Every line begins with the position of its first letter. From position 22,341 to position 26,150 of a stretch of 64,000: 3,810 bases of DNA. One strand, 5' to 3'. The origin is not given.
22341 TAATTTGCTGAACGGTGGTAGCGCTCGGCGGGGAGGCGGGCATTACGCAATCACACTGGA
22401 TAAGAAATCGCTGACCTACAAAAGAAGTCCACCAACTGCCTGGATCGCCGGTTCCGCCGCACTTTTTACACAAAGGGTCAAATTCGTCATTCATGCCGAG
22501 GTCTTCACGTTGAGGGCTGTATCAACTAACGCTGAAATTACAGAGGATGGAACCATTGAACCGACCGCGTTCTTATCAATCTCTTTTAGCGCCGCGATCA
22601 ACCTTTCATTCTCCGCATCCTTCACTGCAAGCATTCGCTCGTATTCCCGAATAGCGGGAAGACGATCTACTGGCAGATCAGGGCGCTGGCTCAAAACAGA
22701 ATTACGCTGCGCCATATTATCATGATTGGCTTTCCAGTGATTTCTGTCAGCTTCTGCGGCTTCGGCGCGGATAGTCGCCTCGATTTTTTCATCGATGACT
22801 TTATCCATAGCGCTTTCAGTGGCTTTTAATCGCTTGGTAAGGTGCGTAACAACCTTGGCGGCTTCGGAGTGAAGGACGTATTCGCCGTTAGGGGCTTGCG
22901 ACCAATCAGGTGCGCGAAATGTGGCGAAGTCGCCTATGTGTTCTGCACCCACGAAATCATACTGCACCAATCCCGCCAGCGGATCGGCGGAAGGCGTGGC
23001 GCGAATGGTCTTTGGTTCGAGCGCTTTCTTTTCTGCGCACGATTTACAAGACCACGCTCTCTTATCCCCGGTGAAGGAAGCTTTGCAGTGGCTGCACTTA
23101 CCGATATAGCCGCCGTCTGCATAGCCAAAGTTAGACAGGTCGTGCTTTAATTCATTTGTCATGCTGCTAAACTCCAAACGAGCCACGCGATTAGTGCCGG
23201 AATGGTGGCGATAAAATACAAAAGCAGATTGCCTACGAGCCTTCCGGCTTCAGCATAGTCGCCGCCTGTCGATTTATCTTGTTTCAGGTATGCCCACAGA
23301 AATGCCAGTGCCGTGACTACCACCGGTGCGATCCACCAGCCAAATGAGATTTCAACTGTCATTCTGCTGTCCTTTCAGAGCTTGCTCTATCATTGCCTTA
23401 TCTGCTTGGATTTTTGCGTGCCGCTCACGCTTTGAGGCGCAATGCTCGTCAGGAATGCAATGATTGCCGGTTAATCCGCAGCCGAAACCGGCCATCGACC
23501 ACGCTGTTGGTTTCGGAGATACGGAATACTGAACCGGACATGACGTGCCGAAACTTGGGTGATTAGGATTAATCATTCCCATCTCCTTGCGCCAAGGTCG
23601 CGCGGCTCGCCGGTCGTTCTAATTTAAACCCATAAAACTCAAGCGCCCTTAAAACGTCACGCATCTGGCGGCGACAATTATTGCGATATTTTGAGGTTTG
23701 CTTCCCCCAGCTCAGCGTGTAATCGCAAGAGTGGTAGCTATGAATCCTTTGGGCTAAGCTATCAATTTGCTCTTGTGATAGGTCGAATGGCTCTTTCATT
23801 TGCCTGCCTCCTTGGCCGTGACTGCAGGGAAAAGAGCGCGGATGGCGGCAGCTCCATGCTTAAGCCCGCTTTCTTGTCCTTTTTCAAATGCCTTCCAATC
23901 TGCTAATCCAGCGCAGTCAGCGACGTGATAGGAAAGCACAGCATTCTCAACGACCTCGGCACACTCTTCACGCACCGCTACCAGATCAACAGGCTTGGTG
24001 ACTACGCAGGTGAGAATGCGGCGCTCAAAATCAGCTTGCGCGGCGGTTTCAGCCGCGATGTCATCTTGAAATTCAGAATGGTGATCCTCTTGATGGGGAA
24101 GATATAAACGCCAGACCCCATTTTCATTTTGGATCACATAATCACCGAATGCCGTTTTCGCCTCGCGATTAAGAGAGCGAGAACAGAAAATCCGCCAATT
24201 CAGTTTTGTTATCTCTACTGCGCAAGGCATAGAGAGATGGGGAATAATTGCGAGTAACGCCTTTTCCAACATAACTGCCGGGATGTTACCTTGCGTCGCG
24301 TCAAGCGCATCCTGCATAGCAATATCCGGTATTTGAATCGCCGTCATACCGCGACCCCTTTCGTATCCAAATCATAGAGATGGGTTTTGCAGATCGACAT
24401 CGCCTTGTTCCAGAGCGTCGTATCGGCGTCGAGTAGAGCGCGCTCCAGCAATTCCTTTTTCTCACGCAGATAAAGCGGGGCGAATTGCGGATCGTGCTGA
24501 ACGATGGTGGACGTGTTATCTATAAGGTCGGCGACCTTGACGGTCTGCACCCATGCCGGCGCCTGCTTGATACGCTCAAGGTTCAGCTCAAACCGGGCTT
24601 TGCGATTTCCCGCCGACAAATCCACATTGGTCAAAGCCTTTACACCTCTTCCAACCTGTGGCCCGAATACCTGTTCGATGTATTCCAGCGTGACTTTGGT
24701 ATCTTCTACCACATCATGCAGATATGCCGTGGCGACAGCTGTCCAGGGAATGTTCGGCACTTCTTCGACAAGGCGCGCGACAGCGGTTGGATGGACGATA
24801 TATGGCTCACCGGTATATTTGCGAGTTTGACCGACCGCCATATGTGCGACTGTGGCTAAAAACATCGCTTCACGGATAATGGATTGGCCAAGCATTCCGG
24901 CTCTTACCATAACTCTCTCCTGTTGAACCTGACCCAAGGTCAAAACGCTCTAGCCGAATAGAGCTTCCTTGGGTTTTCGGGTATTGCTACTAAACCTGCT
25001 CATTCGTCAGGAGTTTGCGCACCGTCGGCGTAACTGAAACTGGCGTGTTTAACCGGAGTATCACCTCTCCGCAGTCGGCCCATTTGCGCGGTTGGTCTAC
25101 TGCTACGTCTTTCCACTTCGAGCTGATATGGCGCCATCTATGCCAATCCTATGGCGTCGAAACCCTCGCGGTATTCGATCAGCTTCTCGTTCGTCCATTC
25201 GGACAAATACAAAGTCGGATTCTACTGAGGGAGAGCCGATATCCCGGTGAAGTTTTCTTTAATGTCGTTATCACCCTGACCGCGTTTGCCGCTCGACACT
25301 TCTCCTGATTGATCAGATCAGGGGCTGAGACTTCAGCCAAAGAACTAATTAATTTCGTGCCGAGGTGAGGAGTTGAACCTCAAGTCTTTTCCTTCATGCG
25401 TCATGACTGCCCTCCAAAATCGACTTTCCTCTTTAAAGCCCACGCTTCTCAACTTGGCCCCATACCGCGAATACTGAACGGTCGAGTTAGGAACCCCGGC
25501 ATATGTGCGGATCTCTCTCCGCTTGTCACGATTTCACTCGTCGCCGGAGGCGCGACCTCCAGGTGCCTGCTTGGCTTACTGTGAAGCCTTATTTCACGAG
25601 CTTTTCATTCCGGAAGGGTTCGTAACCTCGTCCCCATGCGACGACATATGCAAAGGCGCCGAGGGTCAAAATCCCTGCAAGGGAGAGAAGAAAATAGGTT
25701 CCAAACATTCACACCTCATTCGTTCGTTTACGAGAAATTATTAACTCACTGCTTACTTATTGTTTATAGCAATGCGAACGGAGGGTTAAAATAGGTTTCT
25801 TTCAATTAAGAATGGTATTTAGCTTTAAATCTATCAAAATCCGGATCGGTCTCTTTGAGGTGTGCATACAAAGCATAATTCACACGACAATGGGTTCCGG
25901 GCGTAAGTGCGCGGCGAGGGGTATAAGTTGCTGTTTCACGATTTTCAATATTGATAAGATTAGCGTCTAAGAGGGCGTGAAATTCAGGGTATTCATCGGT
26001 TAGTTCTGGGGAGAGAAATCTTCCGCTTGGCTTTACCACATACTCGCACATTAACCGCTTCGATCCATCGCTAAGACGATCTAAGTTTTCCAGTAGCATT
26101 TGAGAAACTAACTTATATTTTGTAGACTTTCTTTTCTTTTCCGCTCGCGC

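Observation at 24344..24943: Stand-alone (p)ppGpp-hydrolase-like HD protein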

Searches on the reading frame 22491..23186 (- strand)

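Call 13: search_protein_families(library=phrogs, proteins=[window:22491-23186:-], max_evalue=0.001)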
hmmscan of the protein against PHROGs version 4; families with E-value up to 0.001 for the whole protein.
window:22491-23186:- (231 aa): 3 families
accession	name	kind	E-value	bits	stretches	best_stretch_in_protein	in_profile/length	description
phrog_7582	-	unknown function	2.6e-13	51.1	1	115-204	71-157/197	-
phrog_10481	-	unknown function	2.9e-06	28.6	1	20-58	11-49/85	-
phrog_35516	-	unknown function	0.00089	20.3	0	94-129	21-56/64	-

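Call 56: search_protein_families(library=pfam, proteins=[window:22494-23186:-], max_evalue=0.01)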
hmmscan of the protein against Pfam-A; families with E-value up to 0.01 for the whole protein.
window:22494-23186:- (231 aa): 0 families

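Call 57: search_protein_families(library=padloc, proteins=[window:22494-23186:-], max_evalue=0.01)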
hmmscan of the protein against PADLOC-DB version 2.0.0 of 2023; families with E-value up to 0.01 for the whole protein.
window:22494-23186:- (231 aa): 0 families

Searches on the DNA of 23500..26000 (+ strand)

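Call 7: search_dna_similar(query=window:23500-26000:+, collection=phages, mode=near, max_rows=20)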
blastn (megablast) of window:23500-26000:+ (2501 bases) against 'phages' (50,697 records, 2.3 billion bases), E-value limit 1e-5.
No match.

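Call 34: search_rna_families(source=window, start=24800, end=25850, threshold=evalue, max_evalue=1, show_alignments=2)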
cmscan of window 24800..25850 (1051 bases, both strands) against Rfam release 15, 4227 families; matches with E-value up to 1: 0.
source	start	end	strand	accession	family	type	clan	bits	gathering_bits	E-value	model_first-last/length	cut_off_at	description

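Call 37: search_dna_similar(query=window:24911-25600:-, collection=phages, mode=distant, max_evalue=0.01)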
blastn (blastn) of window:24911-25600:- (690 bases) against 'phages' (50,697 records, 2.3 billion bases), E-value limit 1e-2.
Records with a match: 1; places in all: 1; records where one place covers at least 80% of the query: 0.
Best place of each record, by identity: 95-99% 1.
By first word of the organism name: Rhizobium 1.
By host as written in the record: Rhizobium leguminosarum VF39SM 1.
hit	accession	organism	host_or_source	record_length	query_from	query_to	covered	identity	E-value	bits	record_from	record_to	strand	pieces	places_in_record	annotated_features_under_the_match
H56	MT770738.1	Rhizobium phage B1VFA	Rhizobium leguminosarum VF39SM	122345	56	97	6%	95.2%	5e-9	68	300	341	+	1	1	none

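Call 58: get_annotated_region(hit=H56, flank=2500)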
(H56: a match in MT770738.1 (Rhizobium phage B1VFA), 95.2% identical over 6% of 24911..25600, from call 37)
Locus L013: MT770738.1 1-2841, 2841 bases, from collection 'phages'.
description: Rhizobium phage B1VFA, complete genome.
organism: Rhizobium phage B1VFA (NCBI taxid 2759201)
taxonomy: Viruses; Duplodnaviria; Heunggongvirae; Uroviricota; Caudoviricetes
host: Rhizobium leguminosarum VF39SM; source: -; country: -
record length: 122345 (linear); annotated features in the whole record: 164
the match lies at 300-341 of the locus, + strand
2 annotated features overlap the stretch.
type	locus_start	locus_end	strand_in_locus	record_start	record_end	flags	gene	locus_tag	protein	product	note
tRNA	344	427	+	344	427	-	-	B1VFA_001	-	tRNA-Cys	tRNA-Cys-GCA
CDS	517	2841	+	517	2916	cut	-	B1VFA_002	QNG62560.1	hypothetical protein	-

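Call 65: search_rna_families(sources=[L013, L019, L020, L015, L024], threshold=evalue, max_evalue=1)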
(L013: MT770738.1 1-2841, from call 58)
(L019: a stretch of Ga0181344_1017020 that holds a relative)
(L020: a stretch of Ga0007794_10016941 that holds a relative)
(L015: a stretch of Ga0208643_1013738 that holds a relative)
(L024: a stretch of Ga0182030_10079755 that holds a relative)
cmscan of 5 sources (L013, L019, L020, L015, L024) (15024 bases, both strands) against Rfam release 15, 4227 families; matches with E-value up to 1: 3.
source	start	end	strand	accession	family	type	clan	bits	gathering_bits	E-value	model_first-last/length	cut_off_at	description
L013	344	427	+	RF00005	tRNA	Gene; tRNA;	CL00001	63.4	29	4.7e-12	1-71/71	no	tRNA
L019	2110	2181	-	RF00005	tRNA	Gene; tRNA;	CL00001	61.8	29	1.3e-11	1-71/71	no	tRNA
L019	973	1026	-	RF01668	P10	Gene; sRNA;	-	23.1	37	0.063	1-72/72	no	Pseudomonas sRNA P10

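Call 76: build_rna_model(alignment_id=A5, structure=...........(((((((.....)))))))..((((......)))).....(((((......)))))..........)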
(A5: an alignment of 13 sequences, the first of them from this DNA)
Model R1 built from alignment A5 (13 sequences, 77 columns); structure: as given.
model positions 77; base pairs 16; branch points 2; effective number of sequences 1.98; information 0.735 bits per position. Calibrated on 0.2 Mb of random sequence (short: E-values are rough).
structure used (alignment columns):
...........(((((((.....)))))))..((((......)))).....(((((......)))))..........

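Call 77: search_with_rna_model(model_id=R1, sources=[window, L001, L002, L003, L007, L004], max_evalue=1)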
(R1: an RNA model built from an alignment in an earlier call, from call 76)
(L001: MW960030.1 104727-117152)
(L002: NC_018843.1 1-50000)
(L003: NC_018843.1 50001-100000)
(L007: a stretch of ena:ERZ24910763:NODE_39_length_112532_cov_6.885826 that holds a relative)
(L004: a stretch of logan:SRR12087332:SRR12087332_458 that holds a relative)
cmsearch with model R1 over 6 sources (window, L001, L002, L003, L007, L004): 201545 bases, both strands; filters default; matches with E-value up to 1: 3.
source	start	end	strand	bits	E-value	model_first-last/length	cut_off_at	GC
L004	5338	5414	+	92.8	6.6e-24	1-77/77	no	0.61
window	25497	25573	-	92.6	7.4e-24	1-77/77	no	0.62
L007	4099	4175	+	90.9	2.3e-23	1-77/77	no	0.58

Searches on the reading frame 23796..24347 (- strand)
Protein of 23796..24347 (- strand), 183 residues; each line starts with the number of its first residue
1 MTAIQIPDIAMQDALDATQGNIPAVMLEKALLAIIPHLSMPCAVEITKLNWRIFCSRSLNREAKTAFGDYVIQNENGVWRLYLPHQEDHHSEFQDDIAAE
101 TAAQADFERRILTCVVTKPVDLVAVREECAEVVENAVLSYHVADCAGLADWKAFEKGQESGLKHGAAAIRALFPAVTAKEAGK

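Call 13: search_protein_families(library=phrogs, proteins=[window:23796-24347:-], max_evalue=0.001)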
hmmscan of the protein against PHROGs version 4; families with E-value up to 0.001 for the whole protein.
window:23796-24347:- (183 aa): 1 family
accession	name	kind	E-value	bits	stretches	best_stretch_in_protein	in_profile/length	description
phrog_20840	-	unknown function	0.00012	23.3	1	59-121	29-91/142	-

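Call 56: search_protein_families(library=pfam, proteins=[window:23799-24347:-], max_evalue=0.01)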
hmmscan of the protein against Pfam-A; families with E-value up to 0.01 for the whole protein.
window:23799-24347:- (183 aa): 0 families

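Call 57: search_protein_families(library=padloc, proteins=[window:23799-24347:-], max_evalue=0.01)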
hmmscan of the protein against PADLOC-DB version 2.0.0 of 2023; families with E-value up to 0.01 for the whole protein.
window:23799-24347:- (183 aa): 0 families
